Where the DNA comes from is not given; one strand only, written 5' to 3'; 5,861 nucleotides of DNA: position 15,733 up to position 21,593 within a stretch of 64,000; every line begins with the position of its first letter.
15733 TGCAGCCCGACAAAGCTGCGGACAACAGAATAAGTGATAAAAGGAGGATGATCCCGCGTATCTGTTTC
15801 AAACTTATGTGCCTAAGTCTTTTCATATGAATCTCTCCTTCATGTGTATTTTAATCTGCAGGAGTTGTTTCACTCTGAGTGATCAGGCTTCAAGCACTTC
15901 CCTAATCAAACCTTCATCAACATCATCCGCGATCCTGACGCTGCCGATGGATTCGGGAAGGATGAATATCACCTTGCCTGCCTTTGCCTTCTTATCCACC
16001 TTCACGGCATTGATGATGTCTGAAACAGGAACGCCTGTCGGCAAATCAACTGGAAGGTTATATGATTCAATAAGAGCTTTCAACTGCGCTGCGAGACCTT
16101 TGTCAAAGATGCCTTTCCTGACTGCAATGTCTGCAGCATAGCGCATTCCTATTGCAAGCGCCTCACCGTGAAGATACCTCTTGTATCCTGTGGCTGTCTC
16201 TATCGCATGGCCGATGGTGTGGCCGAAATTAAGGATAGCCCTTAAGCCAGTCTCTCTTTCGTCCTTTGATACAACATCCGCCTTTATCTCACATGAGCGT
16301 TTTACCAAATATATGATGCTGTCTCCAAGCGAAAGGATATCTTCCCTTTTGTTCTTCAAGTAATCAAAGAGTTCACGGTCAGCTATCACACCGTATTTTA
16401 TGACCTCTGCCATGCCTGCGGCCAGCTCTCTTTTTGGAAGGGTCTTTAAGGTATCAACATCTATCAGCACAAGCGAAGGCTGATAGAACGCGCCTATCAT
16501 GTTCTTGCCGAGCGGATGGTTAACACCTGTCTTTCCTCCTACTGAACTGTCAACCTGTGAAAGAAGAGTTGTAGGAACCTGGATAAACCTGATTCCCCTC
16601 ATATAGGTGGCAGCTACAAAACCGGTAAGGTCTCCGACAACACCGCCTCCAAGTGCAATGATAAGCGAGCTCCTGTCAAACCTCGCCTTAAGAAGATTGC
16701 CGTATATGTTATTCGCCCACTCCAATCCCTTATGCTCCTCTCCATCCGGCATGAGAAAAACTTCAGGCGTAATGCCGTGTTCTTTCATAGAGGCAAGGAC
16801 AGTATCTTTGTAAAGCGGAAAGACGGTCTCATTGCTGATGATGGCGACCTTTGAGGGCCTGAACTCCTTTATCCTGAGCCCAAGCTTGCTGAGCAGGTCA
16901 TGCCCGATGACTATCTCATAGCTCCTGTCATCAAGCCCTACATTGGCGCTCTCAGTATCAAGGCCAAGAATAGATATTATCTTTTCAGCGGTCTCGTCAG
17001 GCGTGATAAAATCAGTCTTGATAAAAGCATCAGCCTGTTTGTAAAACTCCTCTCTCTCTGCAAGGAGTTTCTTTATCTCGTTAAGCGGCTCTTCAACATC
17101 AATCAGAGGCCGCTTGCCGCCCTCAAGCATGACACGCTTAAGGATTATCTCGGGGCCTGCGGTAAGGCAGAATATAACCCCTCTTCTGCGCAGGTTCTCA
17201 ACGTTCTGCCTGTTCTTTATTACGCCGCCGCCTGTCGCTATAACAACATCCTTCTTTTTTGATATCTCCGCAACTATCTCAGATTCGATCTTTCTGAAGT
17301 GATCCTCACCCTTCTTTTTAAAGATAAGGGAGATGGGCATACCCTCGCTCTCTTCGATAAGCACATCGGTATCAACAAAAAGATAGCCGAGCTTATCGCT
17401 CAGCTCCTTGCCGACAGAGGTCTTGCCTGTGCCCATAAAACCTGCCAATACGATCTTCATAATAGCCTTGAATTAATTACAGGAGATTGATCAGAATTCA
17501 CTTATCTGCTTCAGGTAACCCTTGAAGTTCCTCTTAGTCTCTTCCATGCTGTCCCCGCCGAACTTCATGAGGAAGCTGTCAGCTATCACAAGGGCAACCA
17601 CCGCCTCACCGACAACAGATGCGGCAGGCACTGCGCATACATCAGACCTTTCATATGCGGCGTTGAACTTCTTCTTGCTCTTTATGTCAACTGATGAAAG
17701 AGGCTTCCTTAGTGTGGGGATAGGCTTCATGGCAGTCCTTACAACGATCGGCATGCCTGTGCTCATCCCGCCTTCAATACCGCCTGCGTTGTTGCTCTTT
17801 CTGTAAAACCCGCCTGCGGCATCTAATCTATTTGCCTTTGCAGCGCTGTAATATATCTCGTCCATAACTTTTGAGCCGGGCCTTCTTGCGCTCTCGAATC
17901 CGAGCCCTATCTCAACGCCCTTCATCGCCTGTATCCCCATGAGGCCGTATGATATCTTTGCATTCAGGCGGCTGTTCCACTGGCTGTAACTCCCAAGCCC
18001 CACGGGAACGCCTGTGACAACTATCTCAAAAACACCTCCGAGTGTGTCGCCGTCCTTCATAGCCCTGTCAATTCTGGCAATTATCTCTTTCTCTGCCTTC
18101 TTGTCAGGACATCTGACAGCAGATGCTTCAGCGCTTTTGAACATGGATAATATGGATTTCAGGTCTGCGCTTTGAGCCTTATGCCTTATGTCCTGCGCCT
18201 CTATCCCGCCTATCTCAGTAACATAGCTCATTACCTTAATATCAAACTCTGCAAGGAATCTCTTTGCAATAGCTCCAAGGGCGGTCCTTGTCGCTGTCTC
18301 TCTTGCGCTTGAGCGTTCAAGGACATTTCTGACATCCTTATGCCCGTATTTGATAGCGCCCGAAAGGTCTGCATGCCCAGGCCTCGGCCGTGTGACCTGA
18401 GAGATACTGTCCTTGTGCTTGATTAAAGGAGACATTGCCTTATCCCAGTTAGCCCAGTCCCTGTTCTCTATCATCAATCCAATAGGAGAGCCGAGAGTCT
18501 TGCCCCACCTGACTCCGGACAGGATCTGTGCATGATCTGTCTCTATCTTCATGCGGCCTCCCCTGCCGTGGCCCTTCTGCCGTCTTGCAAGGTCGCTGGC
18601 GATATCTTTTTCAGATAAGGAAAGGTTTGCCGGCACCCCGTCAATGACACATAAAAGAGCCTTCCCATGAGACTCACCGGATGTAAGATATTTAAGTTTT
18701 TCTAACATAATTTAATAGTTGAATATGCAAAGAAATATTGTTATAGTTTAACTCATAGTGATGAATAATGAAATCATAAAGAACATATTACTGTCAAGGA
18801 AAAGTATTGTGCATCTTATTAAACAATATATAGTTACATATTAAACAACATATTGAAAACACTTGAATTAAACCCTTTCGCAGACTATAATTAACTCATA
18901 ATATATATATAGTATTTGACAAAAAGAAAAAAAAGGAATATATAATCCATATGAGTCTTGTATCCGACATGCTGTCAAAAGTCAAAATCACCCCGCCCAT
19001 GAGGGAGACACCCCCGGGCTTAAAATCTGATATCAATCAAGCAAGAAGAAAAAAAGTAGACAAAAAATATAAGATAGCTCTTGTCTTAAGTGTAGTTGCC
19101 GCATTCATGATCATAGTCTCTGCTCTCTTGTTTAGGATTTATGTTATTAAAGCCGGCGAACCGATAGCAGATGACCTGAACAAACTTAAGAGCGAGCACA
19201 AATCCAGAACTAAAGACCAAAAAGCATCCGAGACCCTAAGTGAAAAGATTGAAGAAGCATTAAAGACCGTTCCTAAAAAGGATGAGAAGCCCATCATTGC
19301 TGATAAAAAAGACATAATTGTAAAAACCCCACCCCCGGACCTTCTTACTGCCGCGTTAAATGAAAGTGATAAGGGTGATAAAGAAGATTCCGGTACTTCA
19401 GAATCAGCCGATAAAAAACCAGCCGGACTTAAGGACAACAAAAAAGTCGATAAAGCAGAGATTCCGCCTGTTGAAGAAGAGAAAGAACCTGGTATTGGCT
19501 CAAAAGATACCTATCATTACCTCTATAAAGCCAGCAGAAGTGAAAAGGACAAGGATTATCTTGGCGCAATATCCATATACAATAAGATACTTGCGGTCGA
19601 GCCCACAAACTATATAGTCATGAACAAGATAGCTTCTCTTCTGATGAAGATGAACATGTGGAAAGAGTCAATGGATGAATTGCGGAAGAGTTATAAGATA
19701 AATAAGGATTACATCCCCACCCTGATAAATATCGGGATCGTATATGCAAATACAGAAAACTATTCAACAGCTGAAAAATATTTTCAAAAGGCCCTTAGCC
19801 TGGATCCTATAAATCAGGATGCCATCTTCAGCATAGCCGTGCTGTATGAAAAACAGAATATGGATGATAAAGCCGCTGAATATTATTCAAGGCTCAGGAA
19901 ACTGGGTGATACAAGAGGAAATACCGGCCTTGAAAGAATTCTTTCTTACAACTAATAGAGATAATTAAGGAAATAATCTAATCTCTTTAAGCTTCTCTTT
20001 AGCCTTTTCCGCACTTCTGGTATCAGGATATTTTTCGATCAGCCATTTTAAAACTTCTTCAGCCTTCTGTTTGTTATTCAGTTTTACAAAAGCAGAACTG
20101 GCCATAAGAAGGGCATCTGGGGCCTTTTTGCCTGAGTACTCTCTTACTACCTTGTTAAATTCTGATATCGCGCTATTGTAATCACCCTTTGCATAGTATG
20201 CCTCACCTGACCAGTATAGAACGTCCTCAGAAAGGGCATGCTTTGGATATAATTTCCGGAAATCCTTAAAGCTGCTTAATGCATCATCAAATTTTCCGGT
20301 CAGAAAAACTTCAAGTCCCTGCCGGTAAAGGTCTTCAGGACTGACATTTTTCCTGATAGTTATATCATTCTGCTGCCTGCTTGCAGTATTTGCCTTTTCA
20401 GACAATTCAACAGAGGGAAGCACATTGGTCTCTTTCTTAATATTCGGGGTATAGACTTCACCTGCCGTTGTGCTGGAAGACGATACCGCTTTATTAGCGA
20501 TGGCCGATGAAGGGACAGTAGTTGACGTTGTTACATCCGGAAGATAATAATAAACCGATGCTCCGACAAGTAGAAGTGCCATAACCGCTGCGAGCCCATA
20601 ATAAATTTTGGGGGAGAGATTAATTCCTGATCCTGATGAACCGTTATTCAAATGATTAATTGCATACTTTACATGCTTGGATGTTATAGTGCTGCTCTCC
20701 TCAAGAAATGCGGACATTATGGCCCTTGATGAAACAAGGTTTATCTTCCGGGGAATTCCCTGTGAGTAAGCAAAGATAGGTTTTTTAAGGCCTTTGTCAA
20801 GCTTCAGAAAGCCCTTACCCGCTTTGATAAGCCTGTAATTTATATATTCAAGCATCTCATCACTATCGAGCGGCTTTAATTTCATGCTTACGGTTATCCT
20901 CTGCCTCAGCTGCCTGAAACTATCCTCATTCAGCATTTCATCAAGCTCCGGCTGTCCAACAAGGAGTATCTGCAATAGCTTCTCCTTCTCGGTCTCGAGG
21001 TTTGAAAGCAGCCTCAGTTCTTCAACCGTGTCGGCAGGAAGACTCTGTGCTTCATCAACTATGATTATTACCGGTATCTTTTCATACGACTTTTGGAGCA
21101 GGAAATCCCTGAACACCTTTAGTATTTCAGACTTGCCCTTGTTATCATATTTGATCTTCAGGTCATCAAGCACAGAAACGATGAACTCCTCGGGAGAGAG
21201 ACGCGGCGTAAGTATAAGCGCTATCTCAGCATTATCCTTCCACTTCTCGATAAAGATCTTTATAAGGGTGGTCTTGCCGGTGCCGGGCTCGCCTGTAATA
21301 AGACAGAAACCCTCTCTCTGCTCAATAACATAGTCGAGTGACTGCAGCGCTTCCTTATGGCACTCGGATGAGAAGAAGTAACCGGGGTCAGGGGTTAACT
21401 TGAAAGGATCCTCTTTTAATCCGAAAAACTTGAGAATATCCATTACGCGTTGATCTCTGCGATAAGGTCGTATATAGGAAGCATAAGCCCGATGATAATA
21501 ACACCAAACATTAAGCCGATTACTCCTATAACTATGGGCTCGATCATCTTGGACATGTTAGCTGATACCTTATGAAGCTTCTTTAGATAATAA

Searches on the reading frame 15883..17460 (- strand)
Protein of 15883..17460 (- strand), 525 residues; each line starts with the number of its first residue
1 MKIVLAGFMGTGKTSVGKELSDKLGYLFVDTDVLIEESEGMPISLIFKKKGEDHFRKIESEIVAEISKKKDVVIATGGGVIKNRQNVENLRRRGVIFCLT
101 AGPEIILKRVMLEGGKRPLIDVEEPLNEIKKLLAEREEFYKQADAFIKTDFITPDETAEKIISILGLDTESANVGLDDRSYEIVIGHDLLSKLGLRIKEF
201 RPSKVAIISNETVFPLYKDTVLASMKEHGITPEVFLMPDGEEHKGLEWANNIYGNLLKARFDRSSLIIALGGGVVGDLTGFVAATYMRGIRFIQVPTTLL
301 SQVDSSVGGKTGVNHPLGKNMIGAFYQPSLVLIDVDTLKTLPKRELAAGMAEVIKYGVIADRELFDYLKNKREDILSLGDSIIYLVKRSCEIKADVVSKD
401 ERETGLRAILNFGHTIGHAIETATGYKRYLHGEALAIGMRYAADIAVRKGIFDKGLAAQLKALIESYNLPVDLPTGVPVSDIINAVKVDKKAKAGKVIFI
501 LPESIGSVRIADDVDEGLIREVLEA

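Call 62: search_protein_families(library=pfam, proteins=[window:15883-17460:-], max_evalue=0.00001)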
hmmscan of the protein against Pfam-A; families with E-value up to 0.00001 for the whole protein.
window:15883-17460:- (525 aa): 6 families
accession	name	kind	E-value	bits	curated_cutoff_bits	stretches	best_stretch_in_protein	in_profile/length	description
PF01761.26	DHQ_synthase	-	2.1e-54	182.5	24.2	1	236-347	3-114/115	3-dehydroquinate synthase N-terminal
PF24621.2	DHQS_C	-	4.2e-47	160.2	27.6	1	349-492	1-144/144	3-dehydroquinate synthase C-terminal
PF01202.28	SKI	-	1.7e-43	148.9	22.1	1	9-164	1-157/159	Shikimate kinase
PF13685.12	Fe-ADH_2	-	3.7e-11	43.7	28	1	184-299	1-108/149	Iron-containing alcohol dehydrogenase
PF00465.25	Fe-ADH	-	3.2e-08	33.8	31.3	1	182-299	3-131/168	Iron-containing alcohol dehydrogenase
PF13238.12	AAA_18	-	3.7e-06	27.9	29.4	1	3-120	1-118/128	AAA domain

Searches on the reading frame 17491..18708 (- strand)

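Call 62: search_protein_families(library=pfam, proteins=[window:17491-18708:-], max_evalue=0.00001)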
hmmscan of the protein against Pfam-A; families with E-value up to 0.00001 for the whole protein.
window:17491-18708:- (405 aa): 1 family
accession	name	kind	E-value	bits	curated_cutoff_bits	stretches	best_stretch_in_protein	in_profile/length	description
PF01264.26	Chorismate_synt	-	2.8e-123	411.2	27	1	5-380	1-327/327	Chorismate synthase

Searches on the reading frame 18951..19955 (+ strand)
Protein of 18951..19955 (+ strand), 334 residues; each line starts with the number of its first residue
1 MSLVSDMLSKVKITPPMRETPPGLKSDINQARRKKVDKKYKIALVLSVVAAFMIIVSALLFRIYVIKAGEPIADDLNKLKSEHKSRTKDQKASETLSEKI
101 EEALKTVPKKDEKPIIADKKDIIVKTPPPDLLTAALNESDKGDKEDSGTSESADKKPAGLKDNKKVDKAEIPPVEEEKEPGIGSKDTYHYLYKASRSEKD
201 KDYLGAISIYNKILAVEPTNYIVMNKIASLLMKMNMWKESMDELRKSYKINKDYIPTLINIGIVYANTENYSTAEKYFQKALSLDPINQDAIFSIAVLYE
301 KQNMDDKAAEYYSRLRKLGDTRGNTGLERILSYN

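Call 62: search_protein_families(library=pfam, proteins=[window:18951-19955:+], max_evalue=0.00001)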
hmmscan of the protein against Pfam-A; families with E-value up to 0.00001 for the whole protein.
window:18951-19955:+ (334 aa): 9 families
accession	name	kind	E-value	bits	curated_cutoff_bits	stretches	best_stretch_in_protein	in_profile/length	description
PF07719.23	TPR_2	-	2.6e-15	55.7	27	0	258-286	4-32/34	Tetratricopeptide repeat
PF00515.34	TPR_1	-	2.9e-13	49.4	27.8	1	257-286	3-32/34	Tetratricopeptide repeat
PF14559.12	TPR_19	-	1.3e-11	45.1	25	0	270-317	6-53/68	Tetratricopeptide repeat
PF13181.12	TPR_8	-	2e-10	40.4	25.7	0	257-287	3-33/34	Tetratricopeptide repeat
PF13431.12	TPR_17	-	2.1e-09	37.4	24.4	0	277-308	1-32/34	Tetratricopeptide repeat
PF13176.12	TPR_7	-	4.6e-08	33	27.9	0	257-290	1-34/36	Tetratricopeptide repeat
PF13174.12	TPR_6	-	4.6e-07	30.5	26.3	0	290-317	1-28/33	Tetratricopeptide repeat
PF13428.12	TPR_14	-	6.2e-07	29.9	23.5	0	262-292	8-38/44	Tetratricopeptide repeat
PF13424.12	TPR_12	-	2.8e-06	27.9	30.1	0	227-284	9-74/77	Tetratricopeptide repeat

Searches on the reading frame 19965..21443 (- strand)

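Call 5: search_protein_families(library=pfam, proteins=[window:19965-21443:-], max_evalue=0.001)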
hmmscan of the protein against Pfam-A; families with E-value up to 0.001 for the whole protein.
window:19965-21443:- (492 aa): 21 families
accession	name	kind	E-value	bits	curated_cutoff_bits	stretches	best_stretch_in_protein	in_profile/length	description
PF13401.12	AAA_22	-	2.5e-25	89.7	27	1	42-171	3-130/130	AAA domain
PF13174.12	TPR_6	-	1e-14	54.5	26.3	1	407-436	1-30/33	Tetratricopeptide repeat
PF13525.12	YfiO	-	4.6e-10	40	25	1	367-489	3-137/203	Outer membrane lipoprotein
PF07719.23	TPR_2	-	2.7e-09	36.9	27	0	407-435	2-30/34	Tetratricopeptide repeat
PF13432.12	TPR_16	-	4.3e-09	37.1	32.7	1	381-438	9-63/65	Tetratricopeptide repeat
PF13191.12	AAA_16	-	1.4e-08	35.8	32.6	1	36-156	16-164/167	AAA ATPase domain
PF14559.12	TPR_19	-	3.2e-08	34.2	25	1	417-484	2-67/68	Tetratricopeptide repeat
PF13245.12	AAA_19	-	2.1e-07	31.6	25.1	1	43-74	10-41/134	AAA domain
PF12895.13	ANAPC3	-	1.1e-06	29.2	27.2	1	397-467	14-81/82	Anaphase-promoting complex, cyclosome, subunit 3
PF00004.35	AAA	-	1.6e-06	29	21.2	1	48-155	2-98/131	ATPase family associated with various cellular activities (AAA)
PF13428.12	TPR_14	-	1.7e-06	28.5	23.5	0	442-478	1-37/44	Tetratricopeptide repeat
PF20720.3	nSTAND3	-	2.9e-06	27.5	27.2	1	28-99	6-61/155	Novel STAND NTPase 3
PF13604.12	AAA_30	-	4.8e-06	26.9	27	1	36-179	10-140/191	AAA domain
PF13181.12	TPR_8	-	1.1e-05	25.7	25.7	0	407-434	2-29/34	Tetratricopeptide repeat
PF13173.12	AAA_14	-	4.8e-05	23.8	27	1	47-197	5-128/129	AAA domain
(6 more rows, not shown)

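Call 56: search_protein_families(library=ncbifam, proteins=[window:19965-21443:-], max_evalue=0.0001)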
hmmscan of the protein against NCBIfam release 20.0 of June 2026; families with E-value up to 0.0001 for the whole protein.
window:19965-21443:- (492 aa): 10 families
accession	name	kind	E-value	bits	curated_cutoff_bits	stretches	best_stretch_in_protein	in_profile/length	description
TIGR03015.1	pepcterm_ATPase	hypoth_equivalog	4.8e-78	262.3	324.5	1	5-266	4-267/269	XrtA/PEP-CTERM system-associated ATPase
TIGR02795.1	tol_pal_ybgF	equivalog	5.5e-30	104.4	90.1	1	369-485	2-119/119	tol-pal system protein YbgF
NF008068.0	PRK10803.1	equivalog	4.6e-15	56.3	383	1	382-486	156-261/263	cell division protein CpoB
TIGR03302.1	OM_YfiO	subfamily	3.2e-12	46.4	81.4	1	361-489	25-162/239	outer membrane protein assembly factor BamD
TIGR02552.1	LcrH_SycD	equivalog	2.9e-07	30.3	104.8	1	370-487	19-131/136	SycD/LcrH family type III secretion system chaperone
NF052312.1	T9SS_PorW_SprE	equivalog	4.3e-06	25.7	250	1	406-483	637-715/716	type IX secretion system periplasmic lipoprotein PorW/SprE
NF040959.1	MamA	equivalog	1.4e-05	24.7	200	1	372-475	39-138/204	magnetosome protein MamA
NF047371.1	FlcA_CTERM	equivalog_domain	2e-05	23.3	300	1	375-470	444-535/646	periplasmic flagellar collar protein FlcA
TIGR02917.1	PEP_TPR_lipo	equivalog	6.6e-05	21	312.2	1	349-479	207-332/899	XrtA/PEP-CTERM system TPR-repeat protein PrsT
TIGR01448.2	helicase_RecD2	equivalog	7e-05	21.1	500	0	44-77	331-364/713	SF1B family DNA helicase RecD2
